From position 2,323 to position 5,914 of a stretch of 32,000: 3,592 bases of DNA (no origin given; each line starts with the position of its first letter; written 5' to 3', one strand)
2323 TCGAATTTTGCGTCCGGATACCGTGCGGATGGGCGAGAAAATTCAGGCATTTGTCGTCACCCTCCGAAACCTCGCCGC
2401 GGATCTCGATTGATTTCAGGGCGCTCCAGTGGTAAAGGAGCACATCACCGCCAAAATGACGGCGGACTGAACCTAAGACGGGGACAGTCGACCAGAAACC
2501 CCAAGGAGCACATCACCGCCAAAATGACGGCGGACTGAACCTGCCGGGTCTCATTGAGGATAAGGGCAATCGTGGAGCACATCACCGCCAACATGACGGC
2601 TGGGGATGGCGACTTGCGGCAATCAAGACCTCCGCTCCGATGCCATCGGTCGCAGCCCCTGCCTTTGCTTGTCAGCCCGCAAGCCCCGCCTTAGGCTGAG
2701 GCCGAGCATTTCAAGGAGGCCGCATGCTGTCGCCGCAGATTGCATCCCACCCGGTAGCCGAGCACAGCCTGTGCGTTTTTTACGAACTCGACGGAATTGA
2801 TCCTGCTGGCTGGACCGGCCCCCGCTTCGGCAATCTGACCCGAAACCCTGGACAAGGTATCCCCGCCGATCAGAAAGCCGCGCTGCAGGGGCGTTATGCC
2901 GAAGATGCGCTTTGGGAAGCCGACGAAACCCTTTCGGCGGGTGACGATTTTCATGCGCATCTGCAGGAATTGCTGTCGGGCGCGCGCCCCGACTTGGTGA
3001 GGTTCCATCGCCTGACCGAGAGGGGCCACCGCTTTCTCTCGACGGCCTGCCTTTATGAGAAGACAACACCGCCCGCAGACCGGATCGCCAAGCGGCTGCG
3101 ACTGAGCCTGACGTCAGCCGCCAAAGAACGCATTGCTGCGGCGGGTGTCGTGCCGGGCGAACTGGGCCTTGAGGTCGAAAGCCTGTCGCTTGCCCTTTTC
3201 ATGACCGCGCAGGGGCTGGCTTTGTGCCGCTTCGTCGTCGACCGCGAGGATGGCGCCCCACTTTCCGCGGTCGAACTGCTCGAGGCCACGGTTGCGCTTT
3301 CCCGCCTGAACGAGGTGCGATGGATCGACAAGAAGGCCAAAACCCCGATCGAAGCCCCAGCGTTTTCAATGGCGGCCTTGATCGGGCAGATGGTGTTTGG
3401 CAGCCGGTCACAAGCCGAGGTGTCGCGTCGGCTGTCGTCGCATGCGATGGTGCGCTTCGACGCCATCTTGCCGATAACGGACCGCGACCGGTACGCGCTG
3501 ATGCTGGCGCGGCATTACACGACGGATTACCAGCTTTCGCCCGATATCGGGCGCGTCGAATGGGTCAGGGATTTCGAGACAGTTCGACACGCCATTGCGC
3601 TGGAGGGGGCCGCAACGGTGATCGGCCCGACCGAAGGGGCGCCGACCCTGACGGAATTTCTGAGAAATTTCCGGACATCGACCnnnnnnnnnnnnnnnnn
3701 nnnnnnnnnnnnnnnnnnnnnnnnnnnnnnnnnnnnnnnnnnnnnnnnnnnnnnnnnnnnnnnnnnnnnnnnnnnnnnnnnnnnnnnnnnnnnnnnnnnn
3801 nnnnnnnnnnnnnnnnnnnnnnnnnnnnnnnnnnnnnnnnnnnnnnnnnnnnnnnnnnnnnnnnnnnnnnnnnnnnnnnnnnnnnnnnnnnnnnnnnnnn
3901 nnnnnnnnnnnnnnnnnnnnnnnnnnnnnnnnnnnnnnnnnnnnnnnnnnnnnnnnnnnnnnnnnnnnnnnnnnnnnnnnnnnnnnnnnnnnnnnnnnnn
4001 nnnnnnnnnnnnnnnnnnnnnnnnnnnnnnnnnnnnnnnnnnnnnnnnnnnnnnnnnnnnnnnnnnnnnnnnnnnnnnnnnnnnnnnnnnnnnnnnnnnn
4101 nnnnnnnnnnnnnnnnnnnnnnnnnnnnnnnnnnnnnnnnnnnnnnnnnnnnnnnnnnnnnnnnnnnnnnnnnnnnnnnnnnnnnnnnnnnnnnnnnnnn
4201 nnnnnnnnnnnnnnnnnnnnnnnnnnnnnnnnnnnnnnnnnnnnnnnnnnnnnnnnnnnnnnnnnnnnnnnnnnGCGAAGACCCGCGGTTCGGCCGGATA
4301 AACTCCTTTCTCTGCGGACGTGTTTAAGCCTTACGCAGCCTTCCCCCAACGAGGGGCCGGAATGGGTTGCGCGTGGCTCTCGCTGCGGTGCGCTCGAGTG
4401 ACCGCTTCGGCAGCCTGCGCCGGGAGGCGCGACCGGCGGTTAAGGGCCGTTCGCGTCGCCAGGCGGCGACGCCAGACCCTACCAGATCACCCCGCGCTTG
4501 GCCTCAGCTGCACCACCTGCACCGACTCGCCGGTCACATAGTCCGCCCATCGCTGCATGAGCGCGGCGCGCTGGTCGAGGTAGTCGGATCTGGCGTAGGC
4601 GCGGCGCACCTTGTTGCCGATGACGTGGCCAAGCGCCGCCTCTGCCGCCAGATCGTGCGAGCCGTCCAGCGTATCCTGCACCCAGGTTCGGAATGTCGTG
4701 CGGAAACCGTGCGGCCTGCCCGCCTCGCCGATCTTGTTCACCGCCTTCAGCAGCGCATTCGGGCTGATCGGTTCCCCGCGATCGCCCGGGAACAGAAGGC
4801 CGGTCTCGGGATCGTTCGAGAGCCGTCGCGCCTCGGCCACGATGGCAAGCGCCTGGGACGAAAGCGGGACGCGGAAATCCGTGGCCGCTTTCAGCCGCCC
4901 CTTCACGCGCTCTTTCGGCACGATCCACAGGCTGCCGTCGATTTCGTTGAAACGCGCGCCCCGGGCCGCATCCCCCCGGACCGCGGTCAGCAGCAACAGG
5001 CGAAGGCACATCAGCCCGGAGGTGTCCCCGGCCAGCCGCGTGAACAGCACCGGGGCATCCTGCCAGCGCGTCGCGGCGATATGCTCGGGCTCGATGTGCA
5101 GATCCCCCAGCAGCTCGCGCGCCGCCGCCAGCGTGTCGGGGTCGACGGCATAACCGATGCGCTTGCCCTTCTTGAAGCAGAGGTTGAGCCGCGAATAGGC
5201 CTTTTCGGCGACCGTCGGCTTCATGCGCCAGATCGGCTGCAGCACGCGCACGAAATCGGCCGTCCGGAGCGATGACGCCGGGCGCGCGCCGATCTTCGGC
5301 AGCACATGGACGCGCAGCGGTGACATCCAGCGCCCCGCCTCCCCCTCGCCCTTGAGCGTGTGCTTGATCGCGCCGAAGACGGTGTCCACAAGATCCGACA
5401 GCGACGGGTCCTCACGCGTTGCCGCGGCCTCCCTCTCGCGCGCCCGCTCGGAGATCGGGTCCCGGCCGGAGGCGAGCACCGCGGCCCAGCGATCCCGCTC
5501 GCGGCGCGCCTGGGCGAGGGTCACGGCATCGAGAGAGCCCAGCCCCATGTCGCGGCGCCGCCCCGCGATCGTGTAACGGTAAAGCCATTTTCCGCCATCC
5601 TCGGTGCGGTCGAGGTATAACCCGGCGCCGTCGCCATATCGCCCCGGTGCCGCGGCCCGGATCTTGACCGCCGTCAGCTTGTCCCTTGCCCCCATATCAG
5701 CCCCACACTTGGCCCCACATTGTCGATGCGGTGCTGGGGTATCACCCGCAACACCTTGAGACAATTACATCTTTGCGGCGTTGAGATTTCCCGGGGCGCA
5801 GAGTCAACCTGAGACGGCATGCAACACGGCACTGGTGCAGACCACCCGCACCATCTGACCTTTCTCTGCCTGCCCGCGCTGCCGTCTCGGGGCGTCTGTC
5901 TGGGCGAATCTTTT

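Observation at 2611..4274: CRISPR-adjacent 516-aa protein with a CorA-like two-TM tail: candidate membrane accessory of the Cas13a locus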

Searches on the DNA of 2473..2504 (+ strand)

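Call 97: search_dna_similar(query=window:2473-2504:+, collection=phages, mode=distant, max_evalue=1, max_rows=5)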
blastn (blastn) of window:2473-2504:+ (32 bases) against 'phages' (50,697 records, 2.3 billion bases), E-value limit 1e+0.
Records with a match: 3; places in all: 3; records where one place covers at least 80% of the query: 0.
Best place of each record, by identity: >=99% 3.
By first word of the organism name: Klebsiella 3.
By host as written in the record: Klebsiella pneumoniae 3.
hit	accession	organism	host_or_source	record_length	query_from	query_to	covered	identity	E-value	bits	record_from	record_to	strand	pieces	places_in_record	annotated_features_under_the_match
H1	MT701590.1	Klebsiella phage Miami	Klebsiella pneumoniae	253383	1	18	56%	100.0%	9e-1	34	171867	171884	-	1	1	hypothetical protein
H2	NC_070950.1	Klebsiella phage Miami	Klebsiella pneumoniae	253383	1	18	56%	100.0%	9e-1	34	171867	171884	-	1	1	hypothetical protein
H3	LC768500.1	Klebsiella phage phiKp_32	Klebsiella pneumoniae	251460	1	18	56%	100.0%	9e-1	34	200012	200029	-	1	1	hypothetical protein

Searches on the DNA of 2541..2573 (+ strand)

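Call 98: search_dna_similar(query=window:2541-2573:+, collection=phages, mode=distant, max_evalue=1, max_rows=5)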
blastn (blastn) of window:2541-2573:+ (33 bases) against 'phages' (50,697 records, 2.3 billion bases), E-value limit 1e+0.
Records with a match: 1; places in all: 1; records where one place covers at least 80% of the query: 0.
Best place of each record, by identity: >=99% 1.
By first word of the organism name: Escherichia 1.
By host as written in the record: Escherichia coli 1.
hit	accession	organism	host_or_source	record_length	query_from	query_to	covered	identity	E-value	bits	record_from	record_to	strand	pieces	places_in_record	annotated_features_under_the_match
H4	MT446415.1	Escherichia virus TH44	Escherichia coli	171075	13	31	58%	100.0%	3e-1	36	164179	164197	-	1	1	record has no annotation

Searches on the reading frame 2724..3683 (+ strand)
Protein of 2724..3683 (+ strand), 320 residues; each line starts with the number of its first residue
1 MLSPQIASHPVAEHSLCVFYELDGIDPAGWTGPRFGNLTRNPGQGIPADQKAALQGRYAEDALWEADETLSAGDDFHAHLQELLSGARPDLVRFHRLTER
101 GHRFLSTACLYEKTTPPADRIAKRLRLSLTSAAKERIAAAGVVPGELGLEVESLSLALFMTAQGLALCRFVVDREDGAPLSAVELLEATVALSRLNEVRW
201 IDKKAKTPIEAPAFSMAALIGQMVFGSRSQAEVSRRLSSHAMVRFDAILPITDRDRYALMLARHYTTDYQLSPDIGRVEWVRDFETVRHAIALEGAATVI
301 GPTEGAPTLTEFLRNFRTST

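Call 99: predict_structure(alignment_id=A7)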
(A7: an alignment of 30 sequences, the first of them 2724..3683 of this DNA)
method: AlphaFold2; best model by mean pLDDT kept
length: 320 residues; sequences in the alignment: 30
mean_pLDDT: 88.0   pTM: 0.88
mean pLDDT of the five models: 88.0, 87.7, 87.3, 86.6, 86.3
residues with pLDDT >= 90: 214; 70-90: 75; 50-70: 19; < 50: 12
segments of 3 or more residues with pLDDT < 50: 267-277
pLDDT, mean of each block of 10 residues (from residue 1): 90 95 88 92 85 95 93 80 90 95 94 92 95 95 96 95 93 97 96 92 93 91 84 74 95 92 63 46 77 88 92 73
secondary structure, 60 per line:
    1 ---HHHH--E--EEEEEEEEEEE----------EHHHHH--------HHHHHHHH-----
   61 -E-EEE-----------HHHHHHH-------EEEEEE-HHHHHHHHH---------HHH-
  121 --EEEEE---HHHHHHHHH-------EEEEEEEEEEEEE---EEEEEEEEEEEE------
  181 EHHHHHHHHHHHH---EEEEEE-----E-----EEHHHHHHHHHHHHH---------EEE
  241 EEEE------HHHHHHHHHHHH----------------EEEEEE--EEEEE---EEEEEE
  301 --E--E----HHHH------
elements in order: H4-7 E13-23 H35-39 H48-55 E64-66 H78-84 E92-97 H99-107 E123-127 H131-139 E147-159 E163-174 H182-193 E197-202 H216-228 E238-244 H251-262 E279-284 E287-291 E295-300 H311-314

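Call 101: fold_search(model_id=the predicted structure, library=pdb)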
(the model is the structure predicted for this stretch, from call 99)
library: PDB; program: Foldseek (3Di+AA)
matches with E <= 10: 1098; with E <= 0.001: 0
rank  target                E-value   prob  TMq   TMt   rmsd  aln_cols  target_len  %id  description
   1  1xdf_A                7.9e-02  0.08  0.13  0.21  15.2       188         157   10  Crystal structure of pathogenesis-related protein LlPR-10.2A from yellow lupine (released 2005-02-15)
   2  9ex6_A                1.5e-01  0.10  0.07  0.07  15.6        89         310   10  CryoEM structure of sTeLIC nanodisc in closed state (released 2025-03-26)
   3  6cay_A                1.8e-01  0.06  0.12  0.20  16.3       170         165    8  Crystal structure of the first StART-like domain of Ysp2p/Lam2p in its apo and ergosterol-bound state. (released 2018-02-28)
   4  9ewa_EEE              2.2e-01  0.10  0.07  0.07  15.5        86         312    8  The sTeLIC pentameric Ligand-Gated Ion Channel (wild-type) in complex with 4-Bromophenethylamine (released 2025-03-26)
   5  9e9c_u                2.5e-01  0.66  0.14  0.30   4.9        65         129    9  Mouse mitoribosome large subunit assembly intermediate bound to NSUN4, METRF4, GTPBP7, GTPBP10 and the MALSU1-L0R8F8-m (released 2025-08-06)
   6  5mxw                  3.1e-01  0.04  0.12  0.19  14.9       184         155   10  Crystal structure of yellow lupin LLPR-10.2B protein in complex with melatonin and trans-zeatin. (released 2018-04-18)
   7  6fvs_A                3.3e-01  0.08  0.07  0.07  15.5        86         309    9  The active form of a pentameric ion channel (sTeLIC) gated by alkaline pH - sTeLIC in complex with Barium ions (Ba2+) (released 2018-05-16)
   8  3uu5_A                3.5e-01  0.03  0.08  0.08  13.6       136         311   12  The GLIC pentameric Ligand-Gated Ion Channel Loop2-20' mutant reduced in solution (released 2012-05-16)
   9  9cxd_E                3.5e-01  0.03  0.08  0.08  18.9       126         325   10  Native human GABAA receptor of beta2-alpha1-beta1-beta1-gamma2 assembly (released 2025-01-22)
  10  6fvq_A                3.7e-01  0.08  0.07  0.07  15.8        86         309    7  The active form of a pentameric ion channel (sTeLIC) gated by alkaline pH - R86A (released 2018-05-16)
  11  6hk0_A                3.7e-01  0.05  0.08  0.09  20.1       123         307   11  X-ray structure of a pentameric ligand gated ion channel from Erwinia chrysanthemi (ELIC) F16'S pore mutant (F247S) wi (released 2019-10-09)
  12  6f13_A                4.0e-01  0.04  0.08  0.08  12.6        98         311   13  GLIC mutant E75A (released 2018-01-10)
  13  2e3r_A                4.0e-01  0.03  0.12  0.16  16.8       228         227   10  Crystal structure of CERT START domain in complex with C18-ceramide (P1) (released 2007-12-18)
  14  8d67_A                4.2e-01  0.05  0.09  0.09  20.1       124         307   10  ELIC3 with cysteamine in 2:1:1 POPC:POPE:POPG nanodisc (released 2022-11-23)
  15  6awv_B                4.2e-01  0.04  0.13  0.21  15.2       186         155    6  Ara h 8.01 in complex with epicatechin (released 2018-09-12)
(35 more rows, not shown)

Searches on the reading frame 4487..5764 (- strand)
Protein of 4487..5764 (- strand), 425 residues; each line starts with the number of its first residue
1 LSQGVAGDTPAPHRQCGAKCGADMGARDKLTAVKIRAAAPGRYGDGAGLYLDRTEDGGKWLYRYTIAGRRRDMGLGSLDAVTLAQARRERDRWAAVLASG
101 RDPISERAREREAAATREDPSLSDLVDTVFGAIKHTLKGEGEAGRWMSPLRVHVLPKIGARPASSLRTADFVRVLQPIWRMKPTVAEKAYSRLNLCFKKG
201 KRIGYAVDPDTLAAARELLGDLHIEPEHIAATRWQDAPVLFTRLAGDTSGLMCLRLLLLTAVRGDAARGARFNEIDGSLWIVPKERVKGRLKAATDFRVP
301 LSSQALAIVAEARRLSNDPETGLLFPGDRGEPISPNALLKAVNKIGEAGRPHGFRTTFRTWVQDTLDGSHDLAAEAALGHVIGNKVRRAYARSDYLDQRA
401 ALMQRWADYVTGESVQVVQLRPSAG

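Call 4: search_protein_families(library=pfam, proteins=[window:4487-5764:-], max_evalue=1)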
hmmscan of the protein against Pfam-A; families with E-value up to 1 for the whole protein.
window:4487-5764:- (425 aa): 4 families
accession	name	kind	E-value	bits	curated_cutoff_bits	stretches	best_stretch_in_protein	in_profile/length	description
PF13356.12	Arm-DNA-bind_3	-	6.6e-18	65.1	27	1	30-109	1-82/83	Arm DNA-binding domain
PF00589.27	Phage_integrase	-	2.2e-08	34.5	27.1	1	252-395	26-170/172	Phage integrase family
PF22022.2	Phage_int_M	-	1.9e-07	31.7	27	1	139-206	17-85/96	Phage integrase central domain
PF20059.4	DUF6458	-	0.16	12.7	27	1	78-109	46-77/78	Domain of unknown function (DUF6458)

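Call 5: search_protein_families(library=ncbifam, proteins=[window:4487-5764:-], max_evalue=1)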
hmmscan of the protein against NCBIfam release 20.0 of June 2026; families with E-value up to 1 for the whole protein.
window:4487-5764:- (425 aa): 1 family
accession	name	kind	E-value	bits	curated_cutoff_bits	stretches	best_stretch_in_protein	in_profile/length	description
NF007246.0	PRK09692.1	domain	1.7e-28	99.4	434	1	36-411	14-394/413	integrase domain-containing protein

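Call 85: search_protein_families(library=phrogs, proteins=[window:4487-5764:-], max_evalue=0.001)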
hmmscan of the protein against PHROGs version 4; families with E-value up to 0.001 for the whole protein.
window:4487-5764:- (425 aa): 7 families
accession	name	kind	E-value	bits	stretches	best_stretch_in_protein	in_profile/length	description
phrog_1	-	integration and excision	1.2e-42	148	1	26-413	87-454/611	integrase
phrog_216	-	integration and excision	2.2e-15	57.5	1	252-411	78-245/301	integrase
phrog_3423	-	unknown function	5.3e-15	56.7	1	30-173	8-155/157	-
phrog_24775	-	unknown function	4.8e-08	34.1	1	350-413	29-89/101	-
phrog_14880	-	unknown function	4.2e-07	30.8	1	375-412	17-54/57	-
phrog_37801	-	unknown function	2.4e-06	28.6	1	368-410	26-68/73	-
phrog_17497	-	unknown function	0.00057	21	0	350-411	59-117/133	-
